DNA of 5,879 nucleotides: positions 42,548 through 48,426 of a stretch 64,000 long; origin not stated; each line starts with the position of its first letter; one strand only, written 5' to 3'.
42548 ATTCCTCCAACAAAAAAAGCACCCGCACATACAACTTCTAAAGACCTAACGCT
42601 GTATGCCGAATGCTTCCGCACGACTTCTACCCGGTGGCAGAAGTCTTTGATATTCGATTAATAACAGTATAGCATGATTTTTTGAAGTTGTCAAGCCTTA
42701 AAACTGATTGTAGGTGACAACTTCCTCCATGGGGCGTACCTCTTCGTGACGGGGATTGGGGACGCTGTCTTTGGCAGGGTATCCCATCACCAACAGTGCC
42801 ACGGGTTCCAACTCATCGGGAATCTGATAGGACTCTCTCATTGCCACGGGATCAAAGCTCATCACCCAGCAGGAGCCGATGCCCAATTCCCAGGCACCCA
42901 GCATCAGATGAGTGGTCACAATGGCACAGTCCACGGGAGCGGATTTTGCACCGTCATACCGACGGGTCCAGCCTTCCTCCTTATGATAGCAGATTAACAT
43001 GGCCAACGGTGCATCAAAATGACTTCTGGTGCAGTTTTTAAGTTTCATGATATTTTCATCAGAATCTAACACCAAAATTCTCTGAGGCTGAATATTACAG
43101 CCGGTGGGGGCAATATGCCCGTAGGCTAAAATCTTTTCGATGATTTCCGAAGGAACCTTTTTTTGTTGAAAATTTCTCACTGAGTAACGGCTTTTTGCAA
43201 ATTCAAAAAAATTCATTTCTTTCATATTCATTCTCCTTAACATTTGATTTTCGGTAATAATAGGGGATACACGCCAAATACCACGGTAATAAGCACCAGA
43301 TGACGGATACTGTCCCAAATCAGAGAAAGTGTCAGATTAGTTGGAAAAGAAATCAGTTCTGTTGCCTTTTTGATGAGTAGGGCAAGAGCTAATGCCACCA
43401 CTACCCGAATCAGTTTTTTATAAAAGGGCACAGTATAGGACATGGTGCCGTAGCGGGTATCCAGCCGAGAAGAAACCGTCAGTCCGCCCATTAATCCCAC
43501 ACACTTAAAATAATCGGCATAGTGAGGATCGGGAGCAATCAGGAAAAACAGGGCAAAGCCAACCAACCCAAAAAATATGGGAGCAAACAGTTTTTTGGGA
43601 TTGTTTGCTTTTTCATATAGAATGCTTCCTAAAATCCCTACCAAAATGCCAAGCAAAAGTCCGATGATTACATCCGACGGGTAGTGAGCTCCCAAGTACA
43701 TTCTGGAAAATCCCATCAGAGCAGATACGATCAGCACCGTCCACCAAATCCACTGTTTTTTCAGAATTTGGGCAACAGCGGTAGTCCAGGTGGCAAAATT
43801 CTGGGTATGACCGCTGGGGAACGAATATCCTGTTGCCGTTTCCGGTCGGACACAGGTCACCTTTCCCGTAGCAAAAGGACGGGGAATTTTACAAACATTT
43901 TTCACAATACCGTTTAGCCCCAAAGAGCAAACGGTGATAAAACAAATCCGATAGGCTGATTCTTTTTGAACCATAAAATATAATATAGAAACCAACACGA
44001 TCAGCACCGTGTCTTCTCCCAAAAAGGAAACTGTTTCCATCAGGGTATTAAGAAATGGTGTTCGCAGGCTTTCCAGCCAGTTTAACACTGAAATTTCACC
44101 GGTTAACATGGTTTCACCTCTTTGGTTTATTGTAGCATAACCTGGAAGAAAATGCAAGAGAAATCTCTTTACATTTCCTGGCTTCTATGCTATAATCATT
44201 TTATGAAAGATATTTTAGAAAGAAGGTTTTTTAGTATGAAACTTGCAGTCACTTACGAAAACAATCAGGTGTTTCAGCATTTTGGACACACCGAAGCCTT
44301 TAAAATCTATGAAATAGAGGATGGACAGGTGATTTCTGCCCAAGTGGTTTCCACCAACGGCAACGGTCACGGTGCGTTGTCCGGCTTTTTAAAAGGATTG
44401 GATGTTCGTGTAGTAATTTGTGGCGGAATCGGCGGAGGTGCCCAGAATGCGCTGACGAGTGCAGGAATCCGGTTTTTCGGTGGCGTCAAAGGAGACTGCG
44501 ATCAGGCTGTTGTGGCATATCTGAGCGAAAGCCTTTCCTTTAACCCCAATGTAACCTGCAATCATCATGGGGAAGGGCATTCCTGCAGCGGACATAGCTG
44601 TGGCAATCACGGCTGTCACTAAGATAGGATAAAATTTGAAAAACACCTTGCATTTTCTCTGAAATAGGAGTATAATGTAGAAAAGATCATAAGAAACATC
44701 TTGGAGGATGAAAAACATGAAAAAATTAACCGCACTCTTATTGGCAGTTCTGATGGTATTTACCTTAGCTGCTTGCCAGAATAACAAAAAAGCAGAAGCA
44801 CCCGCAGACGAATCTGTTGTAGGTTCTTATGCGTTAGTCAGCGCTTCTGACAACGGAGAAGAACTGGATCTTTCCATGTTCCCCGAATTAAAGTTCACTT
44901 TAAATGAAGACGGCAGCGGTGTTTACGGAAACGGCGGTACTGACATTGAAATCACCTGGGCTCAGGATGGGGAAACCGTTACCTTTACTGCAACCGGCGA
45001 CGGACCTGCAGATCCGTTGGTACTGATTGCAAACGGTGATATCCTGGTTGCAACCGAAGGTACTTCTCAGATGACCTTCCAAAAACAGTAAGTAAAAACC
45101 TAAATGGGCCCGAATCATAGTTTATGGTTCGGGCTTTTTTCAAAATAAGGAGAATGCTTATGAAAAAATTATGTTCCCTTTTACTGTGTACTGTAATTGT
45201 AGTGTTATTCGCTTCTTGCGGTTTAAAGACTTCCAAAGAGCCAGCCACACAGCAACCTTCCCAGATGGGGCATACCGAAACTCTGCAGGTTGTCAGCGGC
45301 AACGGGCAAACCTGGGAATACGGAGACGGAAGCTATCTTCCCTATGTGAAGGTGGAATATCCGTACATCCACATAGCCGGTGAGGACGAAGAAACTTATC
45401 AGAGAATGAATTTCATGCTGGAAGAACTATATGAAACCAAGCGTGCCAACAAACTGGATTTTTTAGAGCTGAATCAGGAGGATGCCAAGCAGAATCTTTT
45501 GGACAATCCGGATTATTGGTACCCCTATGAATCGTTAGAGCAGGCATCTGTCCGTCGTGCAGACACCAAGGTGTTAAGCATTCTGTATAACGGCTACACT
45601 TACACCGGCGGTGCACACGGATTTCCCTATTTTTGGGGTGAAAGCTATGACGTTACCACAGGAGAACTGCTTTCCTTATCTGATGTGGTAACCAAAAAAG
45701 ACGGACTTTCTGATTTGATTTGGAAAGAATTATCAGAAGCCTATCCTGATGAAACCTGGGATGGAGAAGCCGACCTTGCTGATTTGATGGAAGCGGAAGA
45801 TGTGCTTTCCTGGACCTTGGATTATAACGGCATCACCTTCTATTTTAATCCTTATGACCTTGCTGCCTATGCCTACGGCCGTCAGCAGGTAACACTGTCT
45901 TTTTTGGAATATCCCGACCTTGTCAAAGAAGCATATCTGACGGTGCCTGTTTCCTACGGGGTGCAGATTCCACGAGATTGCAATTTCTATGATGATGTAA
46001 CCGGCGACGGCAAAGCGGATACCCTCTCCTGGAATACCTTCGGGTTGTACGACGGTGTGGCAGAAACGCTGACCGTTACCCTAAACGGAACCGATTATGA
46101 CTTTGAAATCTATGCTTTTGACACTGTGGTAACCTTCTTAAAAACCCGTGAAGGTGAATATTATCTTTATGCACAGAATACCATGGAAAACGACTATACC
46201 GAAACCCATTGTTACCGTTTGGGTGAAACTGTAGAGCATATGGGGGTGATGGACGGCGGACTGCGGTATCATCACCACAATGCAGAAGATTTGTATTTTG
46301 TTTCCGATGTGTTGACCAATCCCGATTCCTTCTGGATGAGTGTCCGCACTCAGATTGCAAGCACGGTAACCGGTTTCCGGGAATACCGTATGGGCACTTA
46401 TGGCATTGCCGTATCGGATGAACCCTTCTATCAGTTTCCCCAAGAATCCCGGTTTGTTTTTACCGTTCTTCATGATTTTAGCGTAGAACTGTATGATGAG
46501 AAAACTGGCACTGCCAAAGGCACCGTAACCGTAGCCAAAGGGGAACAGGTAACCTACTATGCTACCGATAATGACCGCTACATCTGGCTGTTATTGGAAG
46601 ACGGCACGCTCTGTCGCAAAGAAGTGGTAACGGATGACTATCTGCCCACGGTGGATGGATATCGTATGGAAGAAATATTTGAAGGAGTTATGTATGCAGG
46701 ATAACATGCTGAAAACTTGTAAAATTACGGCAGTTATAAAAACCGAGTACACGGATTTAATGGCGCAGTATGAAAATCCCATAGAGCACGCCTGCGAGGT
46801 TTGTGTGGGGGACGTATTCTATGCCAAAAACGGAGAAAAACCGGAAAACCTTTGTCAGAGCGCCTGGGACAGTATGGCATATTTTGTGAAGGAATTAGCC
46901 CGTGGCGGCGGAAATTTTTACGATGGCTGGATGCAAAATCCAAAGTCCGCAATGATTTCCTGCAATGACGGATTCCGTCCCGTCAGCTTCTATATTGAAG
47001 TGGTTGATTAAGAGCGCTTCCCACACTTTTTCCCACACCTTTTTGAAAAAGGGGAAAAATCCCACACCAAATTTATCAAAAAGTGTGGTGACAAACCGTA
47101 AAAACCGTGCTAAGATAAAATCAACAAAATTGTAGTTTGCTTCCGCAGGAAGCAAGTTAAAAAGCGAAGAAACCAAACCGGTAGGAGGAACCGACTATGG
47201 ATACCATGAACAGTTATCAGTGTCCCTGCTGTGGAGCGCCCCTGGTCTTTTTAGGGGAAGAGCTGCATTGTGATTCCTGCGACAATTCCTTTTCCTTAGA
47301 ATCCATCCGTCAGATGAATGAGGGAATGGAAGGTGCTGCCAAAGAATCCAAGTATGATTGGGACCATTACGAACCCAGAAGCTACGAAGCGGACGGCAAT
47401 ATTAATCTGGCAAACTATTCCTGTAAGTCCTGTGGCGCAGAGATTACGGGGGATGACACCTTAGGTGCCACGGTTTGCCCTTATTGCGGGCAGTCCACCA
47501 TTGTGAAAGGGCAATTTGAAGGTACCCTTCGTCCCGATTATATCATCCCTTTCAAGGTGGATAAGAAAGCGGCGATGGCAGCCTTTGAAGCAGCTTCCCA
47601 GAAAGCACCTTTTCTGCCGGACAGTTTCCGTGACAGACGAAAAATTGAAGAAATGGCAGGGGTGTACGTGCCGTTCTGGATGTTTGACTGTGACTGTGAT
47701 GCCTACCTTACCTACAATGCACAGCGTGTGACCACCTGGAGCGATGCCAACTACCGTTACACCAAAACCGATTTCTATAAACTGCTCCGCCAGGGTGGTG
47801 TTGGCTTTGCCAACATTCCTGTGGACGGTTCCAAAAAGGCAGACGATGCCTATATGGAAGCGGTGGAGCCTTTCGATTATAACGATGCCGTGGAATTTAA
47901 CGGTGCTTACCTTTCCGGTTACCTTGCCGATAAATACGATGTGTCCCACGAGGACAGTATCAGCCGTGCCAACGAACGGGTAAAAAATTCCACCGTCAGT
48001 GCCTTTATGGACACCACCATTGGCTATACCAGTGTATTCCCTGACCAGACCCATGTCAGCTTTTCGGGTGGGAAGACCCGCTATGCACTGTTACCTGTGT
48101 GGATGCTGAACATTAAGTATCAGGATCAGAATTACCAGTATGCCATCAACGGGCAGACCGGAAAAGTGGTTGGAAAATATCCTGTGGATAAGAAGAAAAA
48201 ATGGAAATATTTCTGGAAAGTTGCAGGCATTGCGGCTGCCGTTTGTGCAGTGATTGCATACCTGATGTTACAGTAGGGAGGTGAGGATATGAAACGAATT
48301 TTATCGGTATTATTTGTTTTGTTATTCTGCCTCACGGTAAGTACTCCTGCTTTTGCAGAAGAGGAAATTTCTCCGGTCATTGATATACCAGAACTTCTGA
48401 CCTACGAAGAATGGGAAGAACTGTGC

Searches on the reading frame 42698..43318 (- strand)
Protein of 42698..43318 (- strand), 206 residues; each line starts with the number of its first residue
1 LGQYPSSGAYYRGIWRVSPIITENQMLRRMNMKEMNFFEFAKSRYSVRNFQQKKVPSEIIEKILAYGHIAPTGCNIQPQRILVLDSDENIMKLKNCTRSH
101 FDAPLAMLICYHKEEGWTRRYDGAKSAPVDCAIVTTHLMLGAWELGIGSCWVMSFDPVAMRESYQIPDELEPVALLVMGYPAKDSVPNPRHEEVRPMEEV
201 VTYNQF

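Call 41: search_protein_families(library=pfam, proteins=[window:42698-43318:-], max_evalue=0.001)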
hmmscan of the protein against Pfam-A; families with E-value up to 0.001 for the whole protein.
window:42698-43318:- (206 aa): 2 families
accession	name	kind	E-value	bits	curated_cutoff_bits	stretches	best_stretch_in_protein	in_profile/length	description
PF00881.29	Nitroreductase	-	6.5e-24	85.4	23.5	2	42-94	2-54/167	Nitroreductase family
PF14512.11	TM1586_NiRdase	-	2.2e-10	41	27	1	137-205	90-153/215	Putative TM nitroreductase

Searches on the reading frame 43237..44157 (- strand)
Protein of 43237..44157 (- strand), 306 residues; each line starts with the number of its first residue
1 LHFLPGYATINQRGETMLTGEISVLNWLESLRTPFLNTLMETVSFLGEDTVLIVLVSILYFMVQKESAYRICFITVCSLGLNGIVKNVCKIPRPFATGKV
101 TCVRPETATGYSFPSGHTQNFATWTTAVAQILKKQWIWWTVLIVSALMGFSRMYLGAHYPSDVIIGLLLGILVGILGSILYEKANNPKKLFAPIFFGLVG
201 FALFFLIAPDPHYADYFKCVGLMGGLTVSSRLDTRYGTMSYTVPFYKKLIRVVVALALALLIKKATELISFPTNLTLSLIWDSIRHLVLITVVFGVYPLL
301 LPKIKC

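Call 41: search_protein_families(library=pfam, proteins=[window:43237-44157:-], max_evalue=0.001)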
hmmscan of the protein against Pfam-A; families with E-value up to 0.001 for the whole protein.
window:43237-44157:- (306 aa): 3 families
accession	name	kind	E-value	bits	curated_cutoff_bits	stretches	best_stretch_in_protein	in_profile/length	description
PF01569.27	PAP2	-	2.4e-22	79.5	27.2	1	70-183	4-127/130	PAP2 superfamily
PF14378.12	PAP2_3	-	1.9e-08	34.8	27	1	108-173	122-187/190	PAP2 superfamily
PF14360.12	PAP2_C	-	9.1e-06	26.6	27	1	115-173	8-68/74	PAP2 superfamily C-terminal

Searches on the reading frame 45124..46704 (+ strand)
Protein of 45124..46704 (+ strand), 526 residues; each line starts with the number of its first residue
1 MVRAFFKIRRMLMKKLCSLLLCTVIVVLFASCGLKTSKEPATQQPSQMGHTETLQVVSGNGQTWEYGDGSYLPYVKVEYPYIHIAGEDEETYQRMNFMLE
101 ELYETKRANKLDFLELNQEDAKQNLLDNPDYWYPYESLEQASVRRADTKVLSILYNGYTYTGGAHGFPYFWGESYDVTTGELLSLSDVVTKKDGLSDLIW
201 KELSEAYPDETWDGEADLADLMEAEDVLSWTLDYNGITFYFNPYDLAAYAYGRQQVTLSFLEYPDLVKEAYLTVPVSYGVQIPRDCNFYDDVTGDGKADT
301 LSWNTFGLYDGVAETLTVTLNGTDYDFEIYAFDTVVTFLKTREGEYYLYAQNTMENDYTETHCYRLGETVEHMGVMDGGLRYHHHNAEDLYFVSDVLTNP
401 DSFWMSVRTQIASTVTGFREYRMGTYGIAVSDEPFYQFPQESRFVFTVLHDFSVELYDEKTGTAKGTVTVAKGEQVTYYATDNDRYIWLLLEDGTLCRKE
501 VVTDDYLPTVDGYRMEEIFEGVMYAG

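Call 41: search_protein_families(library=pfam, proteins=[window:45124-46704:+], max_evalue=0.001)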
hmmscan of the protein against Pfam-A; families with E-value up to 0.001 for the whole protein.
window:45124-46704:+ (526 aa): 2 families
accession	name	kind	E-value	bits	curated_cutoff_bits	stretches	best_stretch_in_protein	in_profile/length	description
PF11738.13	DUF3298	-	3.7e-11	44.2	24.1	1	192-259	11-82/84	Protein of unknown function (DUF3298)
PF13739.11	PdaC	-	2.9e-09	38.4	29.1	1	75-166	8-93/95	Deacetylase PdaC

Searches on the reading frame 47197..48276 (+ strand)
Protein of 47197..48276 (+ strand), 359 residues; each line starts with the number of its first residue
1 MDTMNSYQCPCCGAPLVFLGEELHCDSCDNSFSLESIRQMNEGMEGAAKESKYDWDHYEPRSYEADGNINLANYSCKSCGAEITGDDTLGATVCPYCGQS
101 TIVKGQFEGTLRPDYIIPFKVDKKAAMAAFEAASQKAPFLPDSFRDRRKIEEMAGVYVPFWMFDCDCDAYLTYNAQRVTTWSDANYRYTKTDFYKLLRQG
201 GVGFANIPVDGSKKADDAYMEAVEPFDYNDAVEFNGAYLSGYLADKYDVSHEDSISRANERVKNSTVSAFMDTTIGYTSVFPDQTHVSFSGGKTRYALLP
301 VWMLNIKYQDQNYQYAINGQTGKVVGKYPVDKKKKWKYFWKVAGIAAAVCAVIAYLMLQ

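Call 67: search_protein_families(library=pfam, proteins=[window:47197-48276:+], max_evalue=0.001)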
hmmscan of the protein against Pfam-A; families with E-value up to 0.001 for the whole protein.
window:47197-48276:+ (359 aa): 2 families
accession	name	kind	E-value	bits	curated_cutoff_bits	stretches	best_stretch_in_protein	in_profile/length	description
PF12773.13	DZR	-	0.00036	21.1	27.3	0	73-107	12-40/45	Double zinc ribbon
PF07191.17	Zn_ribbon_6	-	0.00078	19.8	25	0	8-35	2-29/67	Double zinc ribbon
